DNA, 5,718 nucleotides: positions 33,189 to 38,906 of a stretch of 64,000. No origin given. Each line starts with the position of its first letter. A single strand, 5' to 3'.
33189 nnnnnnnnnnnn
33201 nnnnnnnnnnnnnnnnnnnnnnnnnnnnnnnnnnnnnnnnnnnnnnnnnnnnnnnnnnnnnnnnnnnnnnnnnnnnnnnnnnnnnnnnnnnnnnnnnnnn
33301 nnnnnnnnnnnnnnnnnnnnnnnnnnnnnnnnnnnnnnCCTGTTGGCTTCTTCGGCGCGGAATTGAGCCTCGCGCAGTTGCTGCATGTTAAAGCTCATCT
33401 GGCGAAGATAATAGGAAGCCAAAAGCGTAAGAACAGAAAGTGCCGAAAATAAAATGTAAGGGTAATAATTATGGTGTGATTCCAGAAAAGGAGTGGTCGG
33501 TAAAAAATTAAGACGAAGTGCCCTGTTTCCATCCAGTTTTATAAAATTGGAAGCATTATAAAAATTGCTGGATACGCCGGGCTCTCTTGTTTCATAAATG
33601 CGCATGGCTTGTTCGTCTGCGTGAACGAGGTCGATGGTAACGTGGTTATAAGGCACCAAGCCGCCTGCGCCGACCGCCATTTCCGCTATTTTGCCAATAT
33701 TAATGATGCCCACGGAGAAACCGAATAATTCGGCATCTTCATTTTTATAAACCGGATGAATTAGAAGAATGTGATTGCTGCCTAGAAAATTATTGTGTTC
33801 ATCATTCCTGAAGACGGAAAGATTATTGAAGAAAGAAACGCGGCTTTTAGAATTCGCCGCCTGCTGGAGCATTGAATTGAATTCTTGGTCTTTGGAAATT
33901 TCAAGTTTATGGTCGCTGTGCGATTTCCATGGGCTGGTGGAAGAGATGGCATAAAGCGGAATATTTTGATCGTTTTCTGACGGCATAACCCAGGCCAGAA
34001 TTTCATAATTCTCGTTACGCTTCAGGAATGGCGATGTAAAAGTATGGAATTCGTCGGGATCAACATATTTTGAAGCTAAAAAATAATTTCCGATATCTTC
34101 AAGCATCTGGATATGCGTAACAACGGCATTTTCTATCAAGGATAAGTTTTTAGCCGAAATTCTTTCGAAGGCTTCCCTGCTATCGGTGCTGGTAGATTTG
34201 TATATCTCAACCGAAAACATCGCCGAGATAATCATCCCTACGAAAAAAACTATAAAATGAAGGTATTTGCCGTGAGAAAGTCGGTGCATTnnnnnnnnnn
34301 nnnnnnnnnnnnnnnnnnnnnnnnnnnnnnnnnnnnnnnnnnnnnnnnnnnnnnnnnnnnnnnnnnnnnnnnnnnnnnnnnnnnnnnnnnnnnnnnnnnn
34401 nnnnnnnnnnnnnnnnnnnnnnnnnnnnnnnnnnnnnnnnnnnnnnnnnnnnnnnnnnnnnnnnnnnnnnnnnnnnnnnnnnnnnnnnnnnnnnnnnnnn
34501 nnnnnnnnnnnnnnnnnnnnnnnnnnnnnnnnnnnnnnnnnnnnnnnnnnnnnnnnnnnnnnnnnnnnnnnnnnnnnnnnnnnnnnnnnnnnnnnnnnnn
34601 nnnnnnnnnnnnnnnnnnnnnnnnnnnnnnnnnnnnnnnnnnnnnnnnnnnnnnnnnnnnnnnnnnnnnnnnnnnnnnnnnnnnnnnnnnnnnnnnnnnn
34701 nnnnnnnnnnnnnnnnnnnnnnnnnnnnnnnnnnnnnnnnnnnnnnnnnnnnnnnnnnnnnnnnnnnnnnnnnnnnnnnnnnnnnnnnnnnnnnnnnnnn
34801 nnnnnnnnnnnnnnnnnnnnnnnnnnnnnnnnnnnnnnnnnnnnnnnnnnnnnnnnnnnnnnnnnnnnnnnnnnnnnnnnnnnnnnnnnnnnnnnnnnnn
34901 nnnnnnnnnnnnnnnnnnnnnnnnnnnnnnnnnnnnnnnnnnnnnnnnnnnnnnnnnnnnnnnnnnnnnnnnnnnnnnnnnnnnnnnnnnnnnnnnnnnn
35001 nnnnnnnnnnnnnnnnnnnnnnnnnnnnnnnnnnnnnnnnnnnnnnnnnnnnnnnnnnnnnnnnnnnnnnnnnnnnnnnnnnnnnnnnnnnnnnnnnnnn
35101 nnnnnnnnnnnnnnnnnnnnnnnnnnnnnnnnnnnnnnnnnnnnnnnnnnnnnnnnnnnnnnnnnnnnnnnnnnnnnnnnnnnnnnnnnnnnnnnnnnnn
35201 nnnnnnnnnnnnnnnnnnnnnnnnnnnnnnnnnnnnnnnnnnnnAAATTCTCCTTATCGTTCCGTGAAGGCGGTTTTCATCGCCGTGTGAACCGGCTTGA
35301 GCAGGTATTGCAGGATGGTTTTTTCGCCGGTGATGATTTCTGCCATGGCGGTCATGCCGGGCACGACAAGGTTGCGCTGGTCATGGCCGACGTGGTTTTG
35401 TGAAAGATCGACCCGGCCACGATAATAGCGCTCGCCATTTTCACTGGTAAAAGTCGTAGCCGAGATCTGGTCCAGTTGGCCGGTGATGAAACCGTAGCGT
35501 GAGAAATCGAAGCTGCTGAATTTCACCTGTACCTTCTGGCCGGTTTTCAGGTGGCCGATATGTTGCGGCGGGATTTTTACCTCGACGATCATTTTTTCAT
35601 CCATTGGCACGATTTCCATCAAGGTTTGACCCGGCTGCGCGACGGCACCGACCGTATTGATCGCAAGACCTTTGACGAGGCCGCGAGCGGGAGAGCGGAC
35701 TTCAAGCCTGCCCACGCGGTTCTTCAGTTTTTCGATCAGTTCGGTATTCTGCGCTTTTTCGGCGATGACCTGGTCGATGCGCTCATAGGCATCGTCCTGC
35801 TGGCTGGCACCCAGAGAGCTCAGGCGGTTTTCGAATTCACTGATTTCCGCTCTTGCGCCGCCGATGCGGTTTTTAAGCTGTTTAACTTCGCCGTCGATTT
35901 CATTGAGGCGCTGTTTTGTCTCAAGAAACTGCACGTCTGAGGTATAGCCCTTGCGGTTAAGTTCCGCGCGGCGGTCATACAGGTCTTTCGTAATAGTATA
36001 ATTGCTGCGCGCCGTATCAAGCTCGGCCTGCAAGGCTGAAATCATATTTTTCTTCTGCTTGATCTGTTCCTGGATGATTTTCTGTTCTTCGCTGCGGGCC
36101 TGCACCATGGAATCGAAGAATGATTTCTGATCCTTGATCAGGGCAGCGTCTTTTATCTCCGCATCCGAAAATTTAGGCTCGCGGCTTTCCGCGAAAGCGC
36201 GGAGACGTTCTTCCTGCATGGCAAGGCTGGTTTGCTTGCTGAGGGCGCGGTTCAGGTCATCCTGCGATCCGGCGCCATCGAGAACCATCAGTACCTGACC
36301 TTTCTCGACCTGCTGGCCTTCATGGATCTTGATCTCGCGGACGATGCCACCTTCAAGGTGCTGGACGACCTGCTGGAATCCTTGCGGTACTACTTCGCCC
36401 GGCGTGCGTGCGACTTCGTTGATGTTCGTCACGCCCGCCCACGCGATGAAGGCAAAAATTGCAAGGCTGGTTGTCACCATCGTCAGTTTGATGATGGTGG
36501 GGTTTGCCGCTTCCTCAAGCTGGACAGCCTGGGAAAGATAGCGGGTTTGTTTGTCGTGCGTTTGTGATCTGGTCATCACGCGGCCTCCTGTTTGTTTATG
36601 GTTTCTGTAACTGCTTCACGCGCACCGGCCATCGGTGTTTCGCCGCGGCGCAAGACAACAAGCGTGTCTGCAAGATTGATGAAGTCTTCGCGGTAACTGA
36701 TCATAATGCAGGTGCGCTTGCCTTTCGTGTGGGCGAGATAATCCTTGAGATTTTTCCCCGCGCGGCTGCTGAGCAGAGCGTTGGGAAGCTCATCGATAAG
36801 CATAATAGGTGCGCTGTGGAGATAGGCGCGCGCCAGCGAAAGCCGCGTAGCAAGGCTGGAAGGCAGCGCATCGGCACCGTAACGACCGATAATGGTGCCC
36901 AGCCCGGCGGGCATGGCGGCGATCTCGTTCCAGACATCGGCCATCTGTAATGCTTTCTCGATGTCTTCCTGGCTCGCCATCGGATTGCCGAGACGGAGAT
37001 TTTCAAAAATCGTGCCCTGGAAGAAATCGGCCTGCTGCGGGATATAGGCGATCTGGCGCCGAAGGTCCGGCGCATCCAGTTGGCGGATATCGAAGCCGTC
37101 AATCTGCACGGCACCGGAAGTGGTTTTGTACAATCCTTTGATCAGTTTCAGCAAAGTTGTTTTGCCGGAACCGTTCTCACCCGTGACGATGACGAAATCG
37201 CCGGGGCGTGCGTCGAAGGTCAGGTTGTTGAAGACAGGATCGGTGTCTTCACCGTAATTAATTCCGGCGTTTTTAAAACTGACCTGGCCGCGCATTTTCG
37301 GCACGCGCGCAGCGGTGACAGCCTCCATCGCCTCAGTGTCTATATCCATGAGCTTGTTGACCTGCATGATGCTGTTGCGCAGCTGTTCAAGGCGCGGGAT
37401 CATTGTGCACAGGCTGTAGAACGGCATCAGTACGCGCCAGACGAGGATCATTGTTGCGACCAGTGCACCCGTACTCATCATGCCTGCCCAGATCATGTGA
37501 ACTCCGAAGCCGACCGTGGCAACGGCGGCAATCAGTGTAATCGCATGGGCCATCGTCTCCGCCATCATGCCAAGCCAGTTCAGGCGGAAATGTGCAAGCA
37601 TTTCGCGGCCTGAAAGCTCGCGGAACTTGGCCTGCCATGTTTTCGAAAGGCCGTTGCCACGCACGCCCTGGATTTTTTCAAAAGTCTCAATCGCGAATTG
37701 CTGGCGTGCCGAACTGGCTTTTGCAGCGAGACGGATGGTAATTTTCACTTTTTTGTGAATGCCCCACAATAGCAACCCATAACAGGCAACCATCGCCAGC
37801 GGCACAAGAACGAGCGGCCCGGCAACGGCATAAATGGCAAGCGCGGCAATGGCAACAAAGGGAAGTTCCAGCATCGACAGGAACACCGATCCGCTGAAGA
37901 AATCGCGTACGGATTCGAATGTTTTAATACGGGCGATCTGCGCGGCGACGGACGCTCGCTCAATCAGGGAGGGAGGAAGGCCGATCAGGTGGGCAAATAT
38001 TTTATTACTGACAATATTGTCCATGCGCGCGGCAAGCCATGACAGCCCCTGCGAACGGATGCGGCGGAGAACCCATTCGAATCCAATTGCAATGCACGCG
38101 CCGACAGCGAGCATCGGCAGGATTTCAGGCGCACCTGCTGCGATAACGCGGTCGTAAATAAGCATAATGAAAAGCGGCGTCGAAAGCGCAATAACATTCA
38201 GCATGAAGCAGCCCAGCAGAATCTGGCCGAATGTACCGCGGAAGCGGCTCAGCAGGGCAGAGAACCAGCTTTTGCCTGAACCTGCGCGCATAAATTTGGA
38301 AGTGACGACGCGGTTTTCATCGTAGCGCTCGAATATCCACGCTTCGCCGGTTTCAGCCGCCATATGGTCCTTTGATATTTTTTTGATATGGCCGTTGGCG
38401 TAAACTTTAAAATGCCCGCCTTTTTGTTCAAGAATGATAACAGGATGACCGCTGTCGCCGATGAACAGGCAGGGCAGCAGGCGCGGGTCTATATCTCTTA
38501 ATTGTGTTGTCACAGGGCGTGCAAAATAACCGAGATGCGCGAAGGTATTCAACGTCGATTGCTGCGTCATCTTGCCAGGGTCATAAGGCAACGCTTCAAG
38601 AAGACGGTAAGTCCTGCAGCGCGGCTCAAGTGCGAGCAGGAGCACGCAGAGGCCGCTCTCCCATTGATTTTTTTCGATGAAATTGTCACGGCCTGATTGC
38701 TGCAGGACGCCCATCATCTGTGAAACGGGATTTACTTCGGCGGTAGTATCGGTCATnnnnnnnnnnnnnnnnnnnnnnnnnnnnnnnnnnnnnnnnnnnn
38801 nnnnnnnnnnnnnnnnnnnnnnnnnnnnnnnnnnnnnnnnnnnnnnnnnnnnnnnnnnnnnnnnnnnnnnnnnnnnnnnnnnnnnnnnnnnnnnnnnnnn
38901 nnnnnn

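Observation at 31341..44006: Atypical type I secretion operon that co-transcribes cargo, two different ABC subunits, an adaptor and a phosphorelay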

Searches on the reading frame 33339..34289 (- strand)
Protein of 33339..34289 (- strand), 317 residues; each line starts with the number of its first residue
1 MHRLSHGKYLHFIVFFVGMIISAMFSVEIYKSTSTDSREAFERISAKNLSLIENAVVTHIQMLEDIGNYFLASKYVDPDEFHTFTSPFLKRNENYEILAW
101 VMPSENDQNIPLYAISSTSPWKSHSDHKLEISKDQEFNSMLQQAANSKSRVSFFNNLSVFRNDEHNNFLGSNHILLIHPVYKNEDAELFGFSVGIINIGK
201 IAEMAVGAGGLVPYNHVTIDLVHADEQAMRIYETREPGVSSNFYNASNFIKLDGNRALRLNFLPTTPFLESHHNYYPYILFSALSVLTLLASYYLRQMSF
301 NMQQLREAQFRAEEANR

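Call 59: search_protein_families(library=pfam, proteins=[window:33339-34289:-], max_evalue=10)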
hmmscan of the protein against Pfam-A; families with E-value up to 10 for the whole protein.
seq(317 aa): 1 family
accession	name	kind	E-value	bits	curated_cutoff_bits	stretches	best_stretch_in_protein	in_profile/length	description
PF03924.19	CHASE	-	0.0038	17.5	25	1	172-206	120-162/189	CHASE domain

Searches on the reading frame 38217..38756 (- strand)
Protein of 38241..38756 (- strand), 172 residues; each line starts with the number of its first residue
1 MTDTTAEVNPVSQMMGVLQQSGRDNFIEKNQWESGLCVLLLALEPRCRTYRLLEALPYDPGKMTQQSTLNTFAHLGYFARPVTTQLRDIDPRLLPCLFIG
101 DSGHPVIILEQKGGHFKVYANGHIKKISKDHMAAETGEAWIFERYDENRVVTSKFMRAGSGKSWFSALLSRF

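Call 59: search_protein_families(library=pfam, proteins=[window:38241-38756:-], max_evalue=10)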
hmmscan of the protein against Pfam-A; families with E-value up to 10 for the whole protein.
seq(172 aa): 0 families

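Call 61: search_solved_structures(query=A2, max_evalue=10, show_alignments=2)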
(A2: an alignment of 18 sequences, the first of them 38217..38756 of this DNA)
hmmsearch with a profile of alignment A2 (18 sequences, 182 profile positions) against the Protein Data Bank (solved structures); distinct sequences matched with E-value up to 10: 3.
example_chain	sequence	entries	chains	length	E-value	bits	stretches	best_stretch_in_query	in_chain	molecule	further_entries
8k5l_A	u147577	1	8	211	0.37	13.5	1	39-73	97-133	tRNA (cmo5U34)-methyltransferase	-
9e5c_5l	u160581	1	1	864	0.75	12.5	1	98-147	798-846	Dynein axonemal intermediate chain 4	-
3b79_A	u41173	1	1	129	0.94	12.2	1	67-125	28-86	Toxin secretion ATP-binding protein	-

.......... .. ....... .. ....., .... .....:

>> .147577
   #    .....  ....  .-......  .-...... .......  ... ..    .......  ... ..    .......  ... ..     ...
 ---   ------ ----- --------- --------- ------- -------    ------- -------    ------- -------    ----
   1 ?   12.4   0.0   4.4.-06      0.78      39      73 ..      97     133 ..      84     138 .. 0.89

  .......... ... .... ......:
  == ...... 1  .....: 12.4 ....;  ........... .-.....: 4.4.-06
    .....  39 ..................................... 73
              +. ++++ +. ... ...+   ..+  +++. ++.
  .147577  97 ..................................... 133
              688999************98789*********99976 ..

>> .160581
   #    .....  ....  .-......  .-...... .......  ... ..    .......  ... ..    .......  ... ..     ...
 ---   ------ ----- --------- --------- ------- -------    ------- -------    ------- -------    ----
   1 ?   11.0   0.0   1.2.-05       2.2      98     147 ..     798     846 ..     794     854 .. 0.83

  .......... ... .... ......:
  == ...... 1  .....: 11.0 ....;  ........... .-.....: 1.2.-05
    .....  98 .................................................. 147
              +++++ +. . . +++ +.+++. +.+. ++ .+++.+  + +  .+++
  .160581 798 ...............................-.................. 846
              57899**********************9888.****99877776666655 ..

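Call 63: search_protein_families(library=ncbifam, proteins=[window:38262-38756:-], max_evalue=1)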
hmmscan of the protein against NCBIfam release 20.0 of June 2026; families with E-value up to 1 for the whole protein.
seq(165 aa): 1 family
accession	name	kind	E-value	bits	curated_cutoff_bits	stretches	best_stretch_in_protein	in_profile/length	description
TIGR03375.1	type_I_sec_LssB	subfamily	8.5e-05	21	693.1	1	31-165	2-140/696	type I secretion system permease/ATPase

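Call 69: predict_structure(protein=window:38247-38756:-)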
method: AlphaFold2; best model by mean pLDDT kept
length: 170 residues; sequences in the alignment: 1
mean_pLDDT: 39.0   pTM: 0.39
mean pLDDT of the five models: 39.0, 35.5, 35.3, 33.8, 33.5
residues with pLDDT >= 90: 0; 70-90: 1; 50-70: 26; < 50: 143
segments of 3 or more residues with pLDDT < 50: 1-105, 135-170
pLDDT, mean of each block of 10 residues (from residue 1): 34 39 37 36 31 29 34 34 32 42 49 61 60 46 33 35 31
secondary structure, 60 per line:
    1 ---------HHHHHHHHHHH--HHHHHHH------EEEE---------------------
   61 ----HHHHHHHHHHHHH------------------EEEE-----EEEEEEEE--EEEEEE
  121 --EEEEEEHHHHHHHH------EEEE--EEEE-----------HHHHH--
elements in order: H10-20 H23-29 E36-39 H65-77 E96-99 E105-112 E115-120 E123-128 H129-136 E143-146 E149-152 H164-168
